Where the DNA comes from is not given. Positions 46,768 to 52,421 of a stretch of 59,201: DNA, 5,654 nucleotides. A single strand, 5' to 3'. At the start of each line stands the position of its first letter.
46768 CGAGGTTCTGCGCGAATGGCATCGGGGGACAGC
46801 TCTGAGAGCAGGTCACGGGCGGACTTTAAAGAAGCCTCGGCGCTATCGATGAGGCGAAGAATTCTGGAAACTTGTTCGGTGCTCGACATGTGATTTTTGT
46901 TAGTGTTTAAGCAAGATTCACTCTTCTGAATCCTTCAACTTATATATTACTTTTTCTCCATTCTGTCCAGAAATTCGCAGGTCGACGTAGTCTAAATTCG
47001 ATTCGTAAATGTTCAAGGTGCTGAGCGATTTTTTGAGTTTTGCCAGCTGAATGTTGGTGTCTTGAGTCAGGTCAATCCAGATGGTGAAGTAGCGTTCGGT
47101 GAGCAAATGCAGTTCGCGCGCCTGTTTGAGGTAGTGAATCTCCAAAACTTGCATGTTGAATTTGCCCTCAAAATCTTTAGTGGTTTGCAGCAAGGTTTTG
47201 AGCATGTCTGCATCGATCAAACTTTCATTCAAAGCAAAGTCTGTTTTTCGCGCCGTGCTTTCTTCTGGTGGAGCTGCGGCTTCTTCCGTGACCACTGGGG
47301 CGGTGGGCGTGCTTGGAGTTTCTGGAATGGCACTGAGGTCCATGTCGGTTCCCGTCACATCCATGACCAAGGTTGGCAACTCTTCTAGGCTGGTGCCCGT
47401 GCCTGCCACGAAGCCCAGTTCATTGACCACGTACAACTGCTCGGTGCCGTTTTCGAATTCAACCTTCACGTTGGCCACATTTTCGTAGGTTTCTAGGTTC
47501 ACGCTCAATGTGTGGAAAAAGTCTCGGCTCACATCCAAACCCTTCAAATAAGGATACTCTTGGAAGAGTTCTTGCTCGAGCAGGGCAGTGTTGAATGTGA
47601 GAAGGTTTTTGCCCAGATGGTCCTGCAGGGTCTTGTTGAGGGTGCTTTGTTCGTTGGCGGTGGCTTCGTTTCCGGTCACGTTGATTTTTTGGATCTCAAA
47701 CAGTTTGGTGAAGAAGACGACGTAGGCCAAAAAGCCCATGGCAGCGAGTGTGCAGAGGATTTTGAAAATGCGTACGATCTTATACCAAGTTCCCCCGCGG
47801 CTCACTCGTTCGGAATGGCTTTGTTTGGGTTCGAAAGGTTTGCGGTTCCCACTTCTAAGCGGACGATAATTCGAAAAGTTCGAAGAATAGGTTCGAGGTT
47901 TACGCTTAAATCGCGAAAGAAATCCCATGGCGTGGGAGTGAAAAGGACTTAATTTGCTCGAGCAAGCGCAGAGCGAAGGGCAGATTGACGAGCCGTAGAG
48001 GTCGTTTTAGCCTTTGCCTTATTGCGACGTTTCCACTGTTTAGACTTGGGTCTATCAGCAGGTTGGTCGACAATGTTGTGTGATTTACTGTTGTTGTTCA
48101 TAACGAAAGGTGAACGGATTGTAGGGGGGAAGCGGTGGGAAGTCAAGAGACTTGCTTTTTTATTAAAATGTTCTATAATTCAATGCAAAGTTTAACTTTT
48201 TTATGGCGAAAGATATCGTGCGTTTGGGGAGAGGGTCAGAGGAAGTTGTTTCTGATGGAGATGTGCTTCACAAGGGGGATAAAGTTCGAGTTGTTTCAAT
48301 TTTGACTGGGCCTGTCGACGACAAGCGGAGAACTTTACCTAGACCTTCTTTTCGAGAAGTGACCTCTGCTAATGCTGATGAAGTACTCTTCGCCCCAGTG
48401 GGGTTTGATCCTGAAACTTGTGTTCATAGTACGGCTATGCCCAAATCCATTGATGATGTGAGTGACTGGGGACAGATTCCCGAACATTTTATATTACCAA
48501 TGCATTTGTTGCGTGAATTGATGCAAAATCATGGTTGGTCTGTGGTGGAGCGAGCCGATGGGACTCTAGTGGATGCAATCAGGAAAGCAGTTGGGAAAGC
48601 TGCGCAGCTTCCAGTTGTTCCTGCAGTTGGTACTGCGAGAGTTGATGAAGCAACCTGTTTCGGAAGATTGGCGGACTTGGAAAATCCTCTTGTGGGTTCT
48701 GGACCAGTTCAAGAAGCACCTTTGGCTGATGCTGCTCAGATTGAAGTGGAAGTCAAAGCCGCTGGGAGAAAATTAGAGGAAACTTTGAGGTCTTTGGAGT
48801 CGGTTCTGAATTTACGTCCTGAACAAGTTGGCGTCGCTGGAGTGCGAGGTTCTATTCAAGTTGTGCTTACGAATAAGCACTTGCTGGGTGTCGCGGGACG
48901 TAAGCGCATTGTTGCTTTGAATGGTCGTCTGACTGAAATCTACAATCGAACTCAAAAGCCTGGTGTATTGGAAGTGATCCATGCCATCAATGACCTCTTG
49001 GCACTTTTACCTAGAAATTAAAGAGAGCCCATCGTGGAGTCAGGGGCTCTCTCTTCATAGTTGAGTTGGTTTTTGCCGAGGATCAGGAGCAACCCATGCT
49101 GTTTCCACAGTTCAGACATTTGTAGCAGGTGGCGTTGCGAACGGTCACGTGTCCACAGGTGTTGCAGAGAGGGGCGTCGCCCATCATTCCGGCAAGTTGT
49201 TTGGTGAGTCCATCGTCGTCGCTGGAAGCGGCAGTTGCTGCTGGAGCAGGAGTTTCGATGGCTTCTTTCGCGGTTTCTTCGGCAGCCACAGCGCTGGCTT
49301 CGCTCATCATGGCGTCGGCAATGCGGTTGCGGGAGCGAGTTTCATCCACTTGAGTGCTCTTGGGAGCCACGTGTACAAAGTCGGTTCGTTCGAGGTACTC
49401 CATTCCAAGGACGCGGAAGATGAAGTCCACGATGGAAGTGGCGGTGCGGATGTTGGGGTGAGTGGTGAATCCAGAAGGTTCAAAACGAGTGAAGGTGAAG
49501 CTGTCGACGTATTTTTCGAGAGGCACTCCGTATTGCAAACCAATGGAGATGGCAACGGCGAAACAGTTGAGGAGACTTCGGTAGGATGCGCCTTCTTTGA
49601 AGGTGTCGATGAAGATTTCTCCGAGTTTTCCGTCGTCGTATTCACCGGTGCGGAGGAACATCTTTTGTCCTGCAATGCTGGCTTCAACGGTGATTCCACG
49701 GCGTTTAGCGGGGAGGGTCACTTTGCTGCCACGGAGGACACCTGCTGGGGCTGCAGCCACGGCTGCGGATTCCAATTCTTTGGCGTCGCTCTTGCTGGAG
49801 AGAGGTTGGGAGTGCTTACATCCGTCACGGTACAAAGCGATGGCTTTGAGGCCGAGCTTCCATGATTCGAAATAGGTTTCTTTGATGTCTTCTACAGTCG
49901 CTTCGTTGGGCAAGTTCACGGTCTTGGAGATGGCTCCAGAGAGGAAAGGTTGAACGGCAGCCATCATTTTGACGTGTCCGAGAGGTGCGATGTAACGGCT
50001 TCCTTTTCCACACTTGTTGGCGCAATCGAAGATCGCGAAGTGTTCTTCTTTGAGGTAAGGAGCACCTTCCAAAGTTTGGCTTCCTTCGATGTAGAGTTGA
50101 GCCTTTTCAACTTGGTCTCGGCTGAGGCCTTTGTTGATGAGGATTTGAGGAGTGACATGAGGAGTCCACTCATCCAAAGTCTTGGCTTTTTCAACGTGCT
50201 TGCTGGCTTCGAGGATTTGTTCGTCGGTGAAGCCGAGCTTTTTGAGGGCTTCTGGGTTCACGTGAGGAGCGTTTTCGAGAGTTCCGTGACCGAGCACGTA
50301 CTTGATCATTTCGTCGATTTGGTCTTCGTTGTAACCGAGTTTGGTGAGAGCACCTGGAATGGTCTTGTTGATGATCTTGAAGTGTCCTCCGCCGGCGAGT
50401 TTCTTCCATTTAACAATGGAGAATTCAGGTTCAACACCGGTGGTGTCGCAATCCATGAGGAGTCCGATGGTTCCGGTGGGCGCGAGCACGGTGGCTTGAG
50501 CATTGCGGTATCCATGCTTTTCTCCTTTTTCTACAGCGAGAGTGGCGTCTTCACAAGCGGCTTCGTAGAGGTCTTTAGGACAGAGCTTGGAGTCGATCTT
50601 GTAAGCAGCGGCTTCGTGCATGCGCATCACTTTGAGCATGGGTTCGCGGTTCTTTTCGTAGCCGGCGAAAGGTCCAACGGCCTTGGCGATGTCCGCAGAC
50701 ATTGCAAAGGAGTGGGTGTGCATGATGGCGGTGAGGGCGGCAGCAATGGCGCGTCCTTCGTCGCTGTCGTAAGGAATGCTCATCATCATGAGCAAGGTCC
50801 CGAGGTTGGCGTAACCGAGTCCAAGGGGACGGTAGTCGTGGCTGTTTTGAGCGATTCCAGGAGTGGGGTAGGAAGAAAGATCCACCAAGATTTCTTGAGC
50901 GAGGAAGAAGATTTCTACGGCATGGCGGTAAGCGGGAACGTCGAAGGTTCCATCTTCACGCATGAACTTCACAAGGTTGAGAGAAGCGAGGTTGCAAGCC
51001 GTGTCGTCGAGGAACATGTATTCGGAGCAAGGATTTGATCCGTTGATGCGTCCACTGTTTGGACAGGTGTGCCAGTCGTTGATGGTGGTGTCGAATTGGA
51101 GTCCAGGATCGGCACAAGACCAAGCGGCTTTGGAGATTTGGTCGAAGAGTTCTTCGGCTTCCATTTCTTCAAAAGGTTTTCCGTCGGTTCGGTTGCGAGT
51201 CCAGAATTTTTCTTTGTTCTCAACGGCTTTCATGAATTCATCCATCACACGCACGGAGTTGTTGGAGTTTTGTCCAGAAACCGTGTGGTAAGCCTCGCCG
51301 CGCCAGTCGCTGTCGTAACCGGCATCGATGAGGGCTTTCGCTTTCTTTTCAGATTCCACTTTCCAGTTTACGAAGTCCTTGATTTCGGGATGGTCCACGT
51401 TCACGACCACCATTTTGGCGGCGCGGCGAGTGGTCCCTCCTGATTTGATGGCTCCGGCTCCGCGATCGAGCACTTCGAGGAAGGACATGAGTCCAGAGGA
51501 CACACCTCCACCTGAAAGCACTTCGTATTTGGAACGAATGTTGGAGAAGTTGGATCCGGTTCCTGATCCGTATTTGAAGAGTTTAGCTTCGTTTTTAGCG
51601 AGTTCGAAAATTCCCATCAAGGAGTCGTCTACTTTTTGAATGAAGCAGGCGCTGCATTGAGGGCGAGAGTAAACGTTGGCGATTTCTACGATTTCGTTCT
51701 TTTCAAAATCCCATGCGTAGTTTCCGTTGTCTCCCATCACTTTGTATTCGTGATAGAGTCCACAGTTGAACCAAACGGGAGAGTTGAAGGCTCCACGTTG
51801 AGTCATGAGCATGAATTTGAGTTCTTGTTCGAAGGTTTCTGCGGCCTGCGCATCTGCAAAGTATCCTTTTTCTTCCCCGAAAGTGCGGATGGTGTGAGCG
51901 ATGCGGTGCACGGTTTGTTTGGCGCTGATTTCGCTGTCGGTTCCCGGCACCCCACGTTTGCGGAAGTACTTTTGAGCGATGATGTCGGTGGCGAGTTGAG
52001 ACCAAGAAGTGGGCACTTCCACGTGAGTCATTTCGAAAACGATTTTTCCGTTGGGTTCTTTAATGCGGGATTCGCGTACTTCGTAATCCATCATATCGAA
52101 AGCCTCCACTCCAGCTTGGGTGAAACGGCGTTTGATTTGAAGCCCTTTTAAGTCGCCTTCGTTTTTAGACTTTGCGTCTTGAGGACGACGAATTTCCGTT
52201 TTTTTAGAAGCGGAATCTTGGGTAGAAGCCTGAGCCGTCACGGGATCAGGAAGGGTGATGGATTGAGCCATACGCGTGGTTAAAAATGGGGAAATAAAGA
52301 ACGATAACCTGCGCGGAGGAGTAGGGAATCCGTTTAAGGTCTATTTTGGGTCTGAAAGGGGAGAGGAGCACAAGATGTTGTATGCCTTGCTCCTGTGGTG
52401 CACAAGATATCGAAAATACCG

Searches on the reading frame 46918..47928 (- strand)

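Call 80: search_protein_families(library=pfam, proteins=[window:46918-47928:-], max_evalue=0.01)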
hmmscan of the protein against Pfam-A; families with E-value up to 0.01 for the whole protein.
window:46918-47928:- (336 aa): 3 families
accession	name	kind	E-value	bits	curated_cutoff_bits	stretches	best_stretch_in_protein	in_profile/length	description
PF08478.15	POTRA_1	-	9.9e-08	32.6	23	1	77-146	1-67/69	POTRA domain, FtsQ-type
PF17224.9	DUF5300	-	0.0022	18.6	27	0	144-195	10-59/99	Domain of unknown function (DUF5300)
PF25282.1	POTRA1_3_Toc75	-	0.0065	17.1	27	0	252-307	15-70/99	Toc75-like, POTRA domain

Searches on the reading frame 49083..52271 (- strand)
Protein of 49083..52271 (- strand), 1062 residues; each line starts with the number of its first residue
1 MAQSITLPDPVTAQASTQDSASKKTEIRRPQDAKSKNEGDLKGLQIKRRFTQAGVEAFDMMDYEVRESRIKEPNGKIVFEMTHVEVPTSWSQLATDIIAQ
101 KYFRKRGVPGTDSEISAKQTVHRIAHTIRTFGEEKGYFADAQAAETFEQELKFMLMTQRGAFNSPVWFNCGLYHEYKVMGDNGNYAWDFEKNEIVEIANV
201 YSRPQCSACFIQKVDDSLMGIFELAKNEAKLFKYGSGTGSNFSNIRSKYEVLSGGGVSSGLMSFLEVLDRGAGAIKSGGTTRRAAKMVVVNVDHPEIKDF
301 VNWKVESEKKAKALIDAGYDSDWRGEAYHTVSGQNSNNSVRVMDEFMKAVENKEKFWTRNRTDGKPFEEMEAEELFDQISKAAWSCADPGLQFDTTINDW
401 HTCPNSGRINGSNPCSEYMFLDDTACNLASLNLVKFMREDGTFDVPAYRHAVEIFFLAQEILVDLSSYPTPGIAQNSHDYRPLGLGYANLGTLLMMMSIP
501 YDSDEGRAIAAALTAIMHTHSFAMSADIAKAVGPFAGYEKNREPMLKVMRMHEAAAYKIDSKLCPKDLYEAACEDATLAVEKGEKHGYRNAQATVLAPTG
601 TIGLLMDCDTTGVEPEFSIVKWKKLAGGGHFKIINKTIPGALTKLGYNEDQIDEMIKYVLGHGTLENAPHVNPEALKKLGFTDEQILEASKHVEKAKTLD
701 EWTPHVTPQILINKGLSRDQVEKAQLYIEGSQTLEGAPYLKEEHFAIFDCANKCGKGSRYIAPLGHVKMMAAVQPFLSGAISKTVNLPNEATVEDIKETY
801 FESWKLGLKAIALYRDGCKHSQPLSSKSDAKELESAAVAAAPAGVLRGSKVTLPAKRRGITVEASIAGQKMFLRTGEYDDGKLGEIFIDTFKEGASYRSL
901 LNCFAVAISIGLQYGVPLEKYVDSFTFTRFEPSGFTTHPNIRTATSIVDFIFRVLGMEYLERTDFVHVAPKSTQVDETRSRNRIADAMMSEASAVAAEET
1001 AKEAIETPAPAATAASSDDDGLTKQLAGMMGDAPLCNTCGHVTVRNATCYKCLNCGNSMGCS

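Call 7: search_protein_families(library=pfam, proteins=[window:49083-52271:-], max_evalue=0.001)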
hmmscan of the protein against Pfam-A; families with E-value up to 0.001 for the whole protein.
window:49083-52271:- (1062 aa): 4 families
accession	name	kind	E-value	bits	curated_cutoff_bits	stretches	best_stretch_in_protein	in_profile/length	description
PF02867.20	Ribonuc_red_lgC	-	4.6e-136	455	23.9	2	207-694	1-477/523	Ribonucleotide reductase, barrel domain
PF08471.15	Ribonuc_red_2_N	-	8.3e-27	93.8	27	1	74-158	1-103/103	Class II vitamin B12-dependent ribonucleotide reductase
PF12637.14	TSCPD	-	2.2e-09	37.9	22.8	1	868-956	13-85/88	TSCPD domain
PF07499.19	RuvA_C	-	0.0003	21.7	24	0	674-702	8-38/47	RuvA, C-terminal domain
